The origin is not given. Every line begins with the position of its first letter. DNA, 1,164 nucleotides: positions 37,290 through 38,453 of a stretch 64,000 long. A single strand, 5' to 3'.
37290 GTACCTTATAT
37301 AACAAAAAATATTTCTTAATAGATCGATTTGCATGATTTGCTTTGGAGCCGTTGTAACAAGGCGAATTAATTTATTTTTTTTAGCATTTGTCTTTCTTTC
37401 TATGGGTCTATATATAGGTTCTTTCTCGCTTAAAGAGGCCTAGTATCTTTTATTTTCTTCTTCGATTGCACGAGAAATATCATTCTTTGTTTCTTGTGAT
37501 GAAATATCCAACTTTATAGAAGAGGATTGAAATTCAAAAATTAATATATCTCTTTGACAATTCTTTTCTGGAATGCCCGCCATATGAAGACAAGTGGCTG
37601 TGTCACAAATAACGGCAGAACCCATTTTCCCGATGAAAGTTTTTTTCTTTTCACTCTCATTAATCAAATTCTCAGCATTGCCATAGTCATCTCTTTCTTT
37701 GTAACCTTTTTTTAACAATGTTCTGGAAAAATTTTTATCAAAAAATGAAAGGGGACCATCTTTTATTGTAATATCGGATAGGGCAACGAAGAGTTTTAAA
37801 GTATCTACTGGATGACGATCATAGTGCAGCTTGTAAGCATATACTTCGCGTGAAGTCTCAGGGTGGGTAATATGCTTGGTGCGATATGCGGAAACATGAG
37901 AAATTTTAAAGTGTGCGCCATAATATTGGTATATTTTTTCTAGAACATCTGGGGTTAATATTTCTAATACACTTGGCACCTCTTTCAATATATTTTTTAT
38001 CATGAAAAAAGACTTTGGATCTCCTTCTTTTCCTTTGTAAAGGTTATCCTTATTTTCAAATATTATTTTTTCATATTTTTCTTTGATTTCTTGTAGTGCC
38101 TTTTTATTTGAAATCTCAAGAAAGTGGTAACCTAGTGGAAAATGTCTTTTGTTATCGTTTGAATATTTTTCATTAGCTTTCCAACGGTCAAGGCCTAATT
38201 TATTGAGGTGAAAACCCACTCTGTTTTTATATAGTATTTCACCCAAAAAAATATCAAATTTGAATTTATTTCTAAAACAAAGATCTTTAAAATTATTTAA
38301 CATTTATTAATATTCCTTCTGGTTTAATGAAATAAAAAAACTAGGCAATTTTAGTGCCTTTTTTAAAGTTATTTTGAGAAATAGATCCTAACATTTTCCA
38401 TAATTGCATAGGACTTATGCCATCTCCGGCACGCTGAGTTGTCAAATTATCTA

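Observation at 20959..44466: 23.5-kb single-strand operon for a heavily tailored legionaminic-acid-type nonulosonic acid glycan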

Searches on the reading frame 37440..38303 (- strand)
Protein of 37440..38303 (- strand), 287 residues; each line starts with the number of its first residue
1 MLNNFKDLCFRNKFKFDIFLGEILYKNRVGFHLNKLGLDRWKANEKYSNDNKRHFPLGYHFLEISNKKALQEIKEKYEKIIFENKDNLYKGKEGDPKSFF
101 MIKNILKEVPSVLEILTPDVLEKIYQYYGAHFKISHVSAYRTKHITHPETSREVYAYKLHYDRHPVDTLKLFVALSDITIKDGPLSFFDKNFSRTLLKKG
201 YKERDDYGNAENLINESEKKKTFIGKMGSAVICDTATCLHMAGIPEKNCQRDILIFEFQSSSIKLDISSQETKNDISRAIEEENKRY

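Call 4: search_protein_families(library=pfam, proteins=[window:37440-38303:-])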
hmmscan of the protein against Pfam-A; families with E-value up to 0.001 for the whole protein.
window:37440-38303:- (287 aa): 0 families

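Call 6: search_protein_families(library=ncbifam, proteins=[window:37440-38303:-])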
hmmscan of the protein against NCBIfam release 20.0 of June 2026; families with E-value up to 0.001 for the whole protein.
window:37440-38303:- (287 aa): 0 families

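Call 29: search_solved_structures(query=window:37440-38303:-, max_evalue=10, show_alignments=2)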
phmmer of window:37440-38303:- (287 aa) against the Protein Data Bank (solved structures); distinct sequences matched with E-value up to 10: 3.
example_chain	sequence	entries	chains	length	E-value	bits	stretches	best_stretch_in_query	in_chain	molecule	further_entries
9s4b_A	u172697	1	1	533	0.52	12.9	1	153-213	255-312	FAD-binding PCMH-type domain-containing protein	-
2g5c_A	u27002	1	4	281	0.74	12.4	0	87-140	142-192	prephenate dehydrogenase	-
3ggg_D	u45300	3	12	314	1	11.9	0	87-141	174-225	Prephenate dehydrogenase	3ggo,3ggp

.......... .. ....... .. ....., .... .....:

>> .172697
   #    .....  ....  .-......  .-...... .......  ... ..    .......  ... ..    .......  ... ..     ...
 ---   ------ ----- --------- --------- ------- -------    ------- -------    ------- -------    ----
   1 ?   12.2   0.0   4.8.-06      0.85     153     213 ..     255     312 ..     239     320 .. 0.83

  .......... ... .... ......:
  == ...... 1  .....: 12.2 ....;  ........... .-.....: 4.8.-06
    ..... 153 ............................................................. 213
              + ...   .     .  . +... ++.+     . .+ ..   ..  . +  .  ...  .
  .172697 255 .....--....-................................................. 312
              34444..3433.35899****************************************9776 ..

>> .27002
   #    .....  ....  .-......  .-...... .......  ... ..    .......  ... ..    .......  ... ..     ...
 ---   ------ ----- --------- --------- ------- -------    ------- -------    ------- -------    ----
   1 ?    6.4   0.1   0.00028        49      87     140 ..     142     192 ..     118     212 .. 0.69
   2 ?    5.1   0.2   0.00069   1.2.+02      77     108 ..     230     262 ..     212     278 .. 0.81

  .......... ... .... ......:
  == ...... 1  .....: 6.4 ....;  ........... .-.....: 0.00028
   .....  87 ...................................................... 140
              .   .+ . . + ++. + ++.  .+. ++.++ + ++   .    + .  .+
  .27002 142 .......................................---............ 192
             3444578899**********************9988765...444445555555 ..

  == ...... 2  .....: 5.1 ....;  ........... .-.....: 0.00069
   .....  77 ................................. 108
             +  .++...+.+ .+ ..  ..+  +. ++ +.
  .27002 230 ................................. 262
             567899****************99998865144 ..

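Call 44: find_homologous_proteins(query=window:37440-38303:-, max_evalue=0.01)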
Query window:37440-38303:- (287 aa): 4 proteins with E <= 0.01 among 974 candidates.
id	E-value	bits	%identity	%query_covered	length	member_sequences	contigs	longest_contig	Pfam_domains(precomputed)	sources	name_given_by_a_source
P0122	1.6e-189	646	100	100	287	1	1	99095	-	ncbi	-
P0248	3.8e-91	323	49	100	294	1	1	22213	-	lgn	-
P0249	7.3e-86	306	50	99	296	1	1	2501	-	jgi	jgi:hypothetical protein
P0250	2.3e-84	301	47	99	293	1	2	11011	-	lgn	-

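Call 46: find_encoding_contigs(protein=P0248, flank=10000, max_places=1)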
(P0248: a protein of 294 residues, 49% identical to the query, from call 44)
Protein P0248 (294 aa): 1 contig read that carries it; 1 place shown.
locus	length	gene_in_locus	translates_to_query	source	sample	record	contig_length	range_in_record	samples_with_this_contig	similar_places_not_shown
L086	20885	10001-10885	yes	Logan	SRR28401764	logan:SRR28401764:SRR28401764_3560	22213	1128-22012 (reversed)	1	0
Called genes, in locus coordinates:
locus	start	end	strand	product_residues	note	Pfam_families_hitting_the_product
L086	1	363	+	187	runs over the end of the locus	?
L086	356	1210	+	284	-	PF00535:Glycos_transf_2, PF10111:Glyco_tranf_2_2, PF13506:Glyco_transf_21, PF13641:Glyco_tranf_2_3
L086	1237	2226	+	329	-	PF00106:adh_short, PF01073:3Beta_HSD, PF01370:Epimerase, PF02719:Polysacc_synt_2, PF04321:RmlD_sub_bind, PF05368:NmrA, PF07993:NAD_binding_4, PF13460:NAD_binding_10, +1 more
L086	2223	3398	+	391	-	PF01041:DegT_DnrJ_EryC1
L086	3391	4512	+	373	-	PF02350:Epimerase_2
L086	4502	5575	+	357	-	PF03102:NeuB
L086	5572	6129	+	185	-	PF17836:PglD_N (weak), PF25084:LbH_EIF2B (weak), PF25087:GMPPB_C (faint), PF00132:Hexapep (weak)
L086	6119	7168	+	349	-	PF00571:CBS (faint), PF00483:NTP_transferase, PF12804:NTP_transf_3 (weak)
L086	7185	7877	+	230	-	PF02348:CTP_transf_3, PF12804:NTP_transf_3 (faint)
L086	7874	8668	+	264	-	PF00106:adh_short, PF01370:Epimerase, PF13561:adh_short_C2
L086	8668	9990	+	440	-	PF00202:Aminotran_3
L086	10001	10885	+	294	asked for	-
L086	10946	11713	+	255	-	PF00483:NTP_transferase, PF12804:NTP_transf_3 (weak)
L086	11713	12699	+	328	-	PF01073:3Beta_HSD, PF01370:Epimerase, PF02719:Polysacc_synt_2, PF04321:RmlD_sub_bind, PF05368:NmrA, PF16363:GDP_Man_Dehyd, PF07993:NAD_binding_4, PF13460:NAD_binding_10, +1 more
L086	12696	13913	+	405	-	PF08421:Methyltransf_13, PF13489:Methyltransf_23, PF08241:Methyltransf_11 (weak), PF08242:Methyltransf_12 (weak), PF08484:Methyltransf_14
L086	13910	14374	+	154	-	PF00908:dTDP_sugar_isom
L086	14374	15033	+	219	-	PF17836:PglD_N, PF22674:C2185-like_N (weak), PF25084:LbH_EIF2B (weak), PF25087:GMPPB_C (faint), PF00132:Hexapep, PF14602:Hexapep_2 (weak)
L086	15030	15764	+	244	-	PF04989:RMNT_CmcI, PF13578:Methyltransf_24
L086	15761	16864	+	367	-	PF01041:DegT_DnrJ_EryC1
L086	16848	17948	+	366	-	-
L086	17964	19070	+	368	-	-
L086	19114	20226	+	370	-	PF02350:Epimerase_2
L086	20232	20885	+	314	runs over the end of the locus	-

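Call 47: find_encoding_contigs(protein=P0250, flank=10000, max_places=1)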
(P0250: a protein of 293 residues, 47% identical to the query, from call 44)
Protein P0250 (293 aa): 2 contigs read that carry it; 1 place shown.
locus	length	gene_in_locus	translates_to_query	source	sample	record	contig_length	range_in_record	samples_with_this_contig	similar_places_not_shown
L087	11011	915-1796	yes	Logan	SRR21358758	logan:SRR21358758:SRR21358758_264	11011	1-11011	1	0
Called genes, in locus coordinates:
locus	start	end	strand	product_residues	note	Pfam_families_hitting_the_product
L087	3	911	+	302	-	?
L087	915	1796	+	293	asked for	-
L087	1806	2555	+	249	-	PF08241:Methyltransf_11, PF13847:Methyltransf_31 (weak)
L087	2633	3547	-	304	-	-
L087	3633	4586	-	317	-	-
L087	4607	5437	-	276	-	PF05711:TylF, PF13578:Methyltransf_24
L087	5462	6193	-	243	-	PF04989:RMNT_CmcI, PF13578:Methyltransf_24 (weak)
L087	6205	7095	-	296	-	PF01073:3Beta_HSD (faint), PF01370:Epimerase, PF04321:RmlD_sub_bind (weak), PF16363:GDP_Man_Dehyd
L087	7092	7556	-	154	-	PF00908:dTDP_sugar_isom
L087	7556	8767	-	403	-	PF08421:Methyltransf_13, PF13489:Methyltransf_23, PF08241:Methyltransf_11, PF08242:Methyltransf_12, PF13649:Methyltransf_25, PF13847:Methyltransf_31 (weak), PF08484:Methyltransf_14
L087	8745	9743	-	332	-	PF01073:3Beta_HSD, PF01370:Epimerase, PF02719:Polysacc_synt_2, PF04321:RmlD_sub_bind, PF05368:NmrA (weak), PF08659:KR (weak), PF16363:GDP_Man_Dehyd, PF07993:NAD_binding_4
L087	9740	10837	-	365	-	-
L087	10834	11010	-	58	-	?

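Call 58: search_protein_families(library=pfam, proteins=[window:37440-38303:-], max_evalue=5)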
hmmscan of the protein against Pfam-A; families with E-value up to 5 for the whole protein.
window:37440-38303:- (287 aa): 1 family
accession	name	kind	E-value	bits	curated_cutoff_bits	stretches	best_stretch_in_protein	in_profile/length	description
PF13114.12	RecO_N_2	-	0.1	12.7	27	1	111-132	16-37/71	RecO N terminal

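Call 89: search_protein_families(library=pfam, proteins=[P0252, P0254, P0256, P0260, P0266, P0277, P0300, P0337, P0339, P0363], max_evalue=0.1)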
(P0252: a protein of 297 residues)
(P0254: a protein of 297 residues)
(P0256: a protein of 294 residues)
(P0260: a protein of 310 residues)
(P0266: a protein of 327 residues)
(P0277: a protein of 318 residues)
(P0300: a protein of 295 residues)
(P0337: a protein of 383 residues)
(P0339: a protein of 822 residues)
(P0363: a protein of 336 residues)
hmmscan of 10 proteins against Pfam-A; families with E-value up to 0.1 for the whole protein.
P0252 (297 aa): 0 families

P0254 (297 aa): 1 family
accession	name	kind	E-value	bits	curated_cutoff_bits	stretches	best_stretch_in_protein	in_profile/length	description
PF06276.17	FhuF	-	0.092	13.7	25.2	0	245-279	32-65/161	Ferric iron reductase FhuF-like transporter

P0256 (294 aa): 0 families

P0260 (310 aa): 2 families
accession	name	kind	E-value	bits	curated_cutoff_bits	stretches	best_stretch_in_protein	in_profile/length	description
PF10280.14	Med11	-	0.06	14.2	26.9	1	81-147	11-75/120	Mediator complex protein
PF11815.13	DUF3336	-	0.09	13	25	0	34-69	78-113/138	Domain of unknown function (DUF3336)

P0266 (327 aa): 0 families

P0277 (318 aa): 0 families

P0300 (295 aa): 0 families

P0337 (383 aa): 1 family
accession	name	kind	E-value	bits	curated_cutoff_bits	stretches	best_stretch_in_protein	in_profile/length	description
PF05721.19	PhyH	-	0.00034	21.4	22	1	147-331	2-202/213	Phytanoyl-CoA dioxygenase (PhyH)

P0339 (822 aa): 13 families
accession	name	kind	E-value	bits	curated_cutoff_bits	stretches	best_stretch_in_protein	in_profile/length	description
PF00685.33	Sulfotransfer_1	-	3.5e-18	66.4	22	1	591-774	2-185/255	Sulfotransferase domain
PF13469.12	Sulfotransfer_3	-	5.1e-10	40.4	27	1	662-773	110-213/216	Sulfotransferase family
PF13181.12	TPR_8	-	5.9e-09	35.8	25.7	0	407-436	4-33/34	Tetratricopeptide repeat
PF07719.23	TPR_2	-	1.7e-08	34.4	27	0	439-470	2-33/34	Tetratricopeptide repeat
PF13414.12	TPR_11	-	1.9e-07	31.1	26.8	1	383-418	7-42/42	TPR repeat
PF13428.12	TPR_14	-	4.8e-07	30.3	23.5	0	407-445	4-42/44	Tetratricopeptide repeat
PF14559.12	TPR_19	-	8.6e-06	26.4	25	1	416-470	3-57/68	Tetratricopeptide repeat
PF13424.12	TPR_12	-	2.8e-05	24.7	30.1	1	406-466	5-73/77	Tetratricopeptide repeat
PF00515.34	TPR_1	-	0.0022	18.2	27.8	0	407-436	4-33/34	Tetratricopeptide repeat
PF23914.1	TPR_CcmH_CycH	-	0.0076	16.5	42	0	387-470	67-153/158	Cytochrome c-type biogenesis protein H TPR domain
PF03567.20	Sulfotransfer_2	-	0.0085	16.7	22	1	663-733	67-133/252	Sulfotransferase family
PF13431.12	TPR_17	-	0.011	16.4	24.4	0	325-352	3-30/34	Tetratricopeptide repeat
PF09295.16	ChAPs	-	0.081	12.3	20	0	303-361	235-294/395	ChAPs (Chs5p-Arf1p-binding proteins)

P0363 (336 aa): 0 families

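Call 97: search_protein_families(library=pfam, proteins=[L079:2157-3380:-, L032:4699-6180:+, L087:1797-2552:+], max_evalue=0.1)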
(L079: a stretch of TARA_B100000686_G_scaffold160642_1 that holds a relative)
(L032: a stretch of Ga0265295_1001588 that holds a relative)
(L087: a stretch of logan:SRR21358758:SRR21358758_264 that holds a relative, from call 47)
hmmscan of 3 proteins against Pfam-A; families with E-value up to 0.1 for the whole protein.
L079:2157-3380:- (408 aa): 0 families

L032:4699-6180:+ (494 aa): 0 families

L087:1797-2552:+ (252 aa): 6 families
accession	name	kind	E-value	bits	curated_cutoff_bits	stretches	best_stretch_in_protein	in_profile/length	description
PF08241.18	Methyltransf_11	-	2e-08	35.2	21.2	1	138-185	47-94/95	Methyltransferase domain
PF13847.12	Methyltransf_31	-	1.2e-06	28.7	27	1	138-194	59-114/145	Methyltransferase domain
PF05148.21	Methyltransf_8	-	0.0006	20.2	27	1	89-187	64-157/219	Hypothetical methyltransferase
PF13649.12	Methyltransf_25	-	0.0031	18.6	27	1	139-182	52-97/97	Methyltransferase domain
PF13678.12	Peptidase_M85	-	0.042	13.9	23.8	0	188-223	214-249/251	NFkB-p65-degrading zinc protease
PF20922.3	Anamorsin_N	-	0.08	13.1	27.1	0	141-195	41-96/163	Anamorsin, N-terminal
